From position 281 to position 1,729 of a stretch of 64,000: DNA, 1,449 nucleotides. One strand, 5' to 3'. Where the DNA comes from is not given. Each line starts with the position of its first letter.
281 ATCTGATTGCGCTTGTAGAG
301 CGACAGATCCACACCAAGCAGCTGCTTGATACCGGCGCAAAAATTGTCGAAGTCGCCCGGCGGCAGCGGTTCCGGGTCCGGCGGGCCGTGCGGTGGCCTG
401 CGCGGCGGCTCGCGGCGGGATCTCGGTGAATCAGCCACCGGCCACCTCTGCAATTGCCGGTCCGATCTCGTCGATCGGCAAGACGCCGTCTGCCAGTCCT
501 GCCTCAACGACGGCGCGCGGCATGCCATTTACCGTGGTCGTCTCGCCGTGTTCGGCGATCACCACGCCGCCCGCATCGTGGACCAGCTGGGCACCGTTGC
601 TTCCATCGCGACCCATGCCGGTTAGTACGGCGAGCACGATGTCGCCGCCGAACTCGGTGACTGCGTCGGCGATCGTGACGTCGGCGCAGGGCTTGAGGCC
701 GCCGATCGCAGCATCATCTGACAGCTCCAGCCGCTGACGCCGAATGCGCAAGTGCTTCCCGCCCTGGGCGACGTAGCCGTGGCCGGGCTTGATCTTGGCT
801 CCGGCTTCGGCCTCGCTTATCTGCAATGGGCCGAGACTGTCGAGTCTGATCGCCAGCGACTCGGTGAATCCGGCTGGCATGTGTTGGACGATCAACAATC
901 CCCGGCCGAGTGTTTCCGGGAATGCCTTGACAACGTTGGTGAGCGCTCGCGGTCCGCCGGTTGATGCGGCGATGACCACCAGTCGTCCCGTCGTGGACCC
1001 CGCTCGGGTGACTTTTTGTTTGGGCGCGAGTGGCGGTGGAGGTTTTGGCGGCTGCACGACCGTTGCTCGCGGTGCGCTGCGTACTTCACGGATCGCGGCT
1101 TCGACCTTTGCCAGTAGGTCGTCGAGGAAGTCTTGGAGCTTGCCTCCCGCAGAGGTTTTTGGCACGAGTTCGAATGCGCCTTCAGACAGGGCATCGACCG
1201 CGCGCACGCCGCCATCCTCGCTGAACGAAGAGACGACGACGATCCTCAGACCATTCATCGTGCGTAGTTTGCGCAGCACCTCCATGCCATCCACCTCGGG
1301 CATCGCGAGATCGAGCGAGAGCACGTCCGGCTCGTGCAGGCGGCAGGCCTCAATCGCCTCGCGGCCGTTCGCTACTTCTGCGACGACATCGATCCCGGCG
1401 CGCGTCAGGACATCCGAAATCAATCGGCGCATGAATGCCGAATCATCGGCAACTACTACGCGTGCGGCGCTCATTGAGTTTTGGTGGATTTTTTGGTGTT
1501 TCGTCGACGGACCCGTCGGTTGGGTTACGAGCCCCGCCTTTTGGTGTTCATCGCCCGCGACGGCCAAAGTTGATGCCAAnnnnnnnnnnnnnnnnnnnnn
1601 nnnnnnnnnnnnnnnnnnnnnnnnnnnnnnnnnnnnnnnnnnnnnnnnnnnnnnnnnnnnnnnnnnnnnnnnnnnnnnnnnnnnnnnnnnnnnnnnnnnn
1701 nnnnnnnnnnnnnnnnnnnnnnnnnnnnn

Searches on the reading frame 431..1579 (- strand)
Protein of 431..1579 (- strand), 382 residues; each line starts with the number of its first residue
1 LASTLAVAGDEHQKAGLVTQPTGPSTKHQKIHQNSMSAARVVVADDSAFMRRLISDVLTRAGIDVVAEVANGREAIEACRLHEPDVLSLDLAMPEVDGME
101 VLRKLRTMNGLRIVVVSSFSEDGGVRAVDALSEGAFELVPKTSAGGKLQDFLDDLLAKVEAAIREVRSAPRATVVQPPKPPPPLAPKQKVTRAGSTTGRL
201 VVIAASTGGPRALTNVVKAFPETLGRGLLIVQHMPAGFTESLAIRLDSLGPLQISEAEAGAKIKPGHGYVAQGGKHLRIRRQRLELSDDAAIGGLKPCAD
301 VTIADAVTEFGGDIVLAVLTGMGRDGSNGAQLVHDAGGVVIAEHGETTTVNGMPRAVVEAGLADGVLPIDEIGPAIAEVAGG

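Call 69: search_protein_families(library=pfam, proteins=[window:431-1579:-], max_evalue=0.001)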
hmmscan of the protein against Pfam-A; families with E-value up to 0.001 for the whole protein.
window:431-1579:- (382 aa): 2 families
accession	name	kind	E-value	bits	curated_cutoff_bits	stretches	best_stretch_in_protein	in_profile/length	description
PF01339.22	CheB_methylest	-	1.1e-51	175.5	24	1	201-376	1-174/174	CheB methylesterase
PF00072.30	Response_reg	-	1.4e-20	73.9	30.2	1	41-150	1-108/111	Response regulator receiver domain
